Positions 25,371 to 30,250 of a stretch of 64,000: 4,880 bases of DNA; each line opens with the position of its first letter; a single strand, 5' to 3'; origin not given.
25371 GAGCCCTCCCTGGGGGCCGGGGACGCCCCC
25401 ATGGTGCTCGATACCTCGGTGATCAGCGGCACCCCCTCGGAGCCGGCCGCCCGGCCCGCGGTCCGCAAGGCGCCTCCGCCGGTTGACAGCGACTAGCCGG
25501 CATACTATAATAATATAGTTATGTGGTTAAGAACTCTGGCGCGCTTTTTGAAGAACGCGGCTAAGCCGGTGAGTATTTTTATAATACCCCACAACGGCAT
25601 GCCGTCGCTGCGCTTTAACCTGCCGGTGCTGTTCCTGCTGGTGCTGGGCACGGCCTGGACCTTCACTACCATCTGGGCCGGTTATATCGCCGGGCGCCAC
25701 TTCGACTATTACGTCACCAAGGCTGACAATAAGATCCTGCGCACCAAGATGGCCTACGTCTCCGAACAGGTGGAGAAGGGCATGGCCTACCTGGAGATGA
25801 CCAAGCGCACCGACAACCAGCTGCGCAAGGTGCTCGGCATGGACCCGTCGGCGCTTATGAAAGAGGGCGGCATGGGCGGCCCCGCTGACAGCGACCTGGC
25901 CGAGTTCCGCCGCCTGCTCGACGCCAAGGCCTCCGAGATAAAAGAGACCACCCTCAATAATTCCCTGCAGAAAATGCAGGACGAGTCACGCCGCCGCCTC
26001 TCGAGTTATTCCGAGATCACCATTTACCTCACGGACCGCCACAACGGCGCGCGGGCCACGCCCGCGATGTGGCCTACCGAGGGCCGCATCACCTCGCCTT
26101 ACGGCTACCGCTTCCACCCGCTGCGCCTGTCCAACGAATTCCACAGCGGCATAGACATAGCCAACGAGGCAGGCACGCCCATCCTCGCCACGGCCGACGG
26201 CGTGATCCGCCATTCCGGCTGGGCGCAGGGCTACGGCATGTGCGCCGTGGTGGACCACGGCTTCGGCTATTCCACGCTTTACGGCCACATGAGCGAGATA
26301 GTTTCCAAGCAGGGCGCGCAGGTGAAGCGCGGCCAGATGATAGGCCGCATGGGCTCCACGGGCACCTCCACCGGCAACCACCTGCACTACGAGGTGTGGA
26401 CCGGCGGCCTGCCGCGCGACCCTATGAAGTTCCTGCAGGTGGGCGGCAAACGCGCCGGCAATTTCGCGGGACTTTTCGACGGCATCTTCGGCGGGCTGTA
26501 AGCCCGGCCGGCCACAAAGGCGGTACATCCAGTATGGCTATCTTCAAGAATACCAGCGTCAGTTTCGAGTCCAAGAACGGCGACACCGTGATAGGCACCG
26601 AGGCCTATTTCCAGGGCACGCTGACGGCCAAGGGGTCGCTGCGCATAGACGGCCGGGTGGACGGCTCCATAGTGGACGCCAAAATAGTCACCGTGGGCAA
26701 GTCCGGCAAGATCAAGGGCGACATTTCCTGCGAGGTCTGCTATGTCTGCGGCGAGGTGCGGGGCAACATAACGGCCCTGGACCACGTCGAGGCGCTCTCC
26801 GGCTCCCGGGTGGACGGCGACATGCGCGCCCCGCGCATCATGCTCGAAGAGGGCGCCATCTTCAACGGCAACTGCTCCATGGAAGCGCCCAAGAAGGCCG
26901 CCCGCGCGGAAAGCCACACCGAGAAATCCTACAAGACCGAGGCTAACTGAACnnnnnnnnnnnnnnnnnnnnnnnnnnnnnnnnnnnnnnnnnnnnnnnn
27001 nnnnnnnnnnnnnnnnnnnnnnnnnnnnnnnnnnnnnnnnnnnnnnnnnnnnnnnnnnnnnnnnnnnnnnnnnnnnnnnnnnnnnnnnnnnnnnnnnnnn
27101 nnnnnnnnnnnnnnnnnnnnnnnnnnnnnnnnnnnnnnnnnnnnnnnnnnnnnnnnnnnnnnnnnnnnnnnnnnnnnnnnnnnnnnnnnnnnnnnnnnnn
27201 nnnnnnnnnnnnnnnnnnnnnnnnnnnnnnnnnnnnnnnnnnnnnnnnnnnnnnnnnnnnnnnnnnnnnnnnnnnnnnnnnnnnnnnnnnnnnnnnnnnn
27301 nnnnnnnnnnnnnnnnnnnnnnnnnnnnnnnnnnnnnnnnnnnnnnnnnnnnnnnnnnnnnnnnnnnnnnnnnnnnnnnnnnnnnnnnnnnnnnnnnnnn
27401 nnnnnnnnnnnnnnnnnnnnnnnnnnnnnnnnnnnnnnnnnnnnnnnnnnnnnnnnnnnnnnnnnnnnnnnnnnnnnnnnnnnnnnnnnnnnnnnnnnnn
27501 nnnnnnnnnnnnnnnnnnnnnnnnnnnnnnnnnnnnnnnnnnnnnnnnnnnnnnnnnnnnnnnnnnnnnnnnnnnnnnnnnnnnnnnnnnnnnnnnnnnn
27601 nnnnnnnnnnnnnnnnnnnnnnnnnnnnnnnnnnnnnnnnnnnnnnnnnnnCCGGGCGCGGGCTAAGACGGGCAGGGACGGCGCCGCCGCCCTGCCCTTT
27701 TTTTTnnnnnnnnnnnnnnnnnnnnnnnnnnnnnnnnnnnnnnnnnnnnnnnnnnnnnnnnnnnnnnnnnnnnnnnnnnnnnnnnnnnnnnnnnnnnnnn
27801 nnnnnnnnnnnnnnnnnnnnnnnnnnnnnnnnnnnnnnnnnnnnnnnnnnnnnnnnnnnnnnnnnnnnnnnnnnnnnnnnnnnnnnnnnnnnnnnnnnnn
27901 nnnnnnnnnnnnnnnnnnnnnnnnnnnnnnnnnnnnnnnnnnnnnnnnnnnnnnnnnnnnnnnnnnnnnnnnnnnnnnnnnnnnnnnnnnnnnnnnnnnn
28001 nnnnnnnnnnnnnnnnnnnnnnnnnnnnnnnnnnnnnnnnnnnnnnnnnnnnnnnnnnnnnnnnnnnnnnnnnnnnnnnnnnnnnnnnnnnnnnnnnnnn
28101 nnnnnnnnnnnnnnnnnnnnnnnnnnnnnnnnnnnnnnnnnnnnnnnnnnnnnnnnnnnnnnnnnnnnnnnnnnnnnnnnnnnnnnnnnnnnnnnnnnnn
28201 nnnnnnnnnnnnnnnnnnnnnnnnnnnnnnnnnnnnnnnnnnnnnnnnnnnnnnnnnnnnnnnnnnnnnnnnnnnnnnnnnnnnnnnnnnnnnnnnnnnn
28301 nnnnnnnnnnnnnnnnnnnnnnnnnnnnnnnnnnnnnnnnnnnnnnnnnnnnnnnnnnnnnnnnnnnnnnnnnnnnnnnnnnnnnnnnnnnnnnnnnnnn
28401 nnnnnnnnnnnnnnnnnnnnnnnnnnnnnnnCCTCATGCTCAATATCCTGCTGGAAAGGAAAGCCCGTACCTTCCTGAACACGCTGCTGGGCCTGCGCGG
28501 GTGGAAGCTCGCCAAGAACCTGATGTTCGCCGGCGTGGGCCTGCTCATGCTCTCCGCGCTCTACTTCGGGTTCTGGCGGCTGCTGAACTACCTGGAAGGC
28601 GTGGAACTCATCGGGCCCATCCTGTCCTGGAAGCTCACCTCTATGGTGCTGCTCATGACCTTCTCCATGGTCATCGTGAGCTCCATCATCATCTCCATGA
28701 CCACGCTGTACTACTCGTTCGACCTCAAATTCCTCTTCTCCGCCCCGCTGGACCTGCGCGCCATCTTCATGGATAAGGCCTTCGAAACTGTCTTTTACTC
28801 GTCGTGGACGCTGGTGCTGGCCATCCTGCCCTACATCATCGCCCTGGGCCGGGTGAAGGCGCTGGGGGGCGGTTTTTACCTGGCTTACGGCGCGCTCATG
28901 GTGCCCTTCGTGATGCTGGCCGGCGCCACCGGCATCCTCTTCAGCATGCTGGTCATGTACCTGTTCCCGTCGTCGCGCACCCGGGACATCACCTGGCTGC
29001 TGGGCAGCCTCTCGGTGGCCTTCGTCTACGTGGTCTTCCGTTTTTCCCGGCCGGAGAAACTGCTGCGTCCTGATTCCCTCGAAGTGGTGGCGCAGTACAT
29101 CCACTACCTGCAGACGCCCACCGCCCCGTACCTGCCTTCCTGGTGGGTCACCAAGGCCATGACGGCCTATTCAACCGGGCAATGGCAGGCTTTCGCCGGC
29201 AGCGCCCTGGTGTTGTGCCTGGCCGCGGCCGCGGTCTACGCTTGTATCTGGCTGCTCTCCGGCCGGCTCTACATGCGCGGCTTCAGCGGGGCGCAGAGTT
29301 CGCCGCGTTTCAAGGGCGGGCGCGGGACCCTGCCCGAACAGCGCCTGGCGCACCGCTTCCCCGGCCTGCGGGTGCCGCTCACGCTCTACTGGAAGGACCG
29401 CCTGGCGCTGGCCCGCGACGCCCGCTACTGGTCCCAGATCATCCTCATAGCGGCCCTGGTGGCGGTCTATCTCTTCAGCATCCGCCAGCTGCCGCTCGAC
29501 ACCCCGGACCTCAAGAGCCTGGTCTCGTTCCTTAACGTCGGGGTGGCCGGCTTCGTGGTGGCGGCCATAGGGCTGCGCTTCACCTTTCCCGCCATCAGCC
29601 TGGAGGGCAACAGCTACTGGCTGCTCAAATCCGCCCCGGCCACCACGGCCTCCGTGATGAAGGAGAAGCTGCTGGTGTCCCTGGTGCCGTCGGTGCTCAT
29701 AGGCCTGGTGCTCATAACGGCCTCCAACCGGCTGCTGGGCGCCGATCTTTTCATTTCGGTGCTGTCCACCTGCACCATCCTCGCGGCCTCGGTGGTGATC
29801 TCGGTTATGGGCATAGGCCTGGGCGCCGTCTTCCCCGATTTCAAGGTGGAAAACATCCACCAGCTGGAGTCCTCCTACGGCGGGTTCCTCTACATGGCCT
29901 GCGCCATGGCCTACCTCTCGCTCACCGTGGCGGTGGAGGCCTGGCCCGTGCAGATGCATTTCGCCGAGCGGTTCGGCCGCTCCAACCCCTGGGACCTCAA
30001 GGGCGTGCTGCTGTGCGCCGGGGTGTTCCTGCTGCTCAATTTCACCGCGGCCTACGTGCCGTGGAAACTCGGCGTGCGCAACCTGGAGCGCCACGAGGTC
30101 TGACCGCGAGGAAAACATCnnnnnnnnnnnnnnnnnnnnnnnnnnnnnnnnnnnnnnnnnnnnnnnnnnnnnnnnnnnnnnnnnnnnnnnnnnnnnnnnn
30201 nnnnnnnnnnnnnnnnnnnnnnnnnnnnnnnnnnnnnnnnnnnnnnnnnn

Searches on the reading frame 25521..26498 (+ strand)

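Call 49: search_protein_families(library=pfam, proteins=[window:25521-26498:+], max_evalue=0.00001)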
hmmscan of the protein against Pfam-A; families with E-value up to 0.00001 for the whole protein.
window:25521-26498:+ (326 aa): 1 family
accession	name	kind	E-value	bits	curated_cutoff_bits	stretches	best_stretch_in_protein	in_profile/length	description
PF01551.29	Peptidase_M23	-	3.6e-33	114.1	28.7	1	207-301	2-96/96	Peptidase family M23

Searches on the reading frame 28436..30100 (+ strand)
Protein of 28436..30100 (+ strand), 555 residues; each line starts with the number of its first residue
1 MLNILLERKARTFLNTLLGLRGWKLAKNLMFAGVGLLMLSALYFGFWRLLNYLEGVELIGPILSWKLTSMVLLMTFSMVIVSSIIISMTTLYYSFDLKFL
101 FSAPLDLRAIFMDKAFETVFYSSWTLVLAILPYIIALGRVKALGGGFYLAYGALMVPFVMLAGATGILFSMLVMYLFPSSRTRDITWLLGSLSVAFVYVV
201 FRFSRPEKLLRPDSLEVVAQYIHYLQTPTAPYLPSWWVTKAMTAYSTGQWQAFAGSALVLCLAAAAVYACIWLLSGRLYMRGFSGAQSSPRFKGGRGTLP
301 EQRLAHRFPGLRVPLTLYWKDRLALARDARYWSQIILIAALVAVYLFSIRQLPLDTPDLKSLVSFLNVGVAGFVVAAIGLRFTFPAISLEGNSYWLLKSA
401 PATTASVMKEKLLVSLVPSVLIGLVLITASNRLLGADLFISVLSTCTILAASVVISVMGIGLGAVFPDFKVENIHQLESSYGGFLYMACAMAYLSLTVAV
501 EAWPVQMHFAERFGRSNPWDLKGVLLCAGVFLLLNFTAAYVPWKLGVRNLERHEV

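Call 7: search_protein_families(library=pfam, proteins=[window:28436-30100:+], max_evalue=0.001)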
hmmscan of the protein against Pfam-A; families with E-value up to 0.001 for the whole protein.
window:28436-30100:+ (555 aa): 1 family
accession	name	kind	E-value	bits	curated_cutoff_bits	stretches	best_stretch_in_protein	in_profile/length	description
PF16949.11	ABC_tran_2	-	1e-95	322.1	25.7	1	26-554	8-541/542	Putative ATP-binding cassette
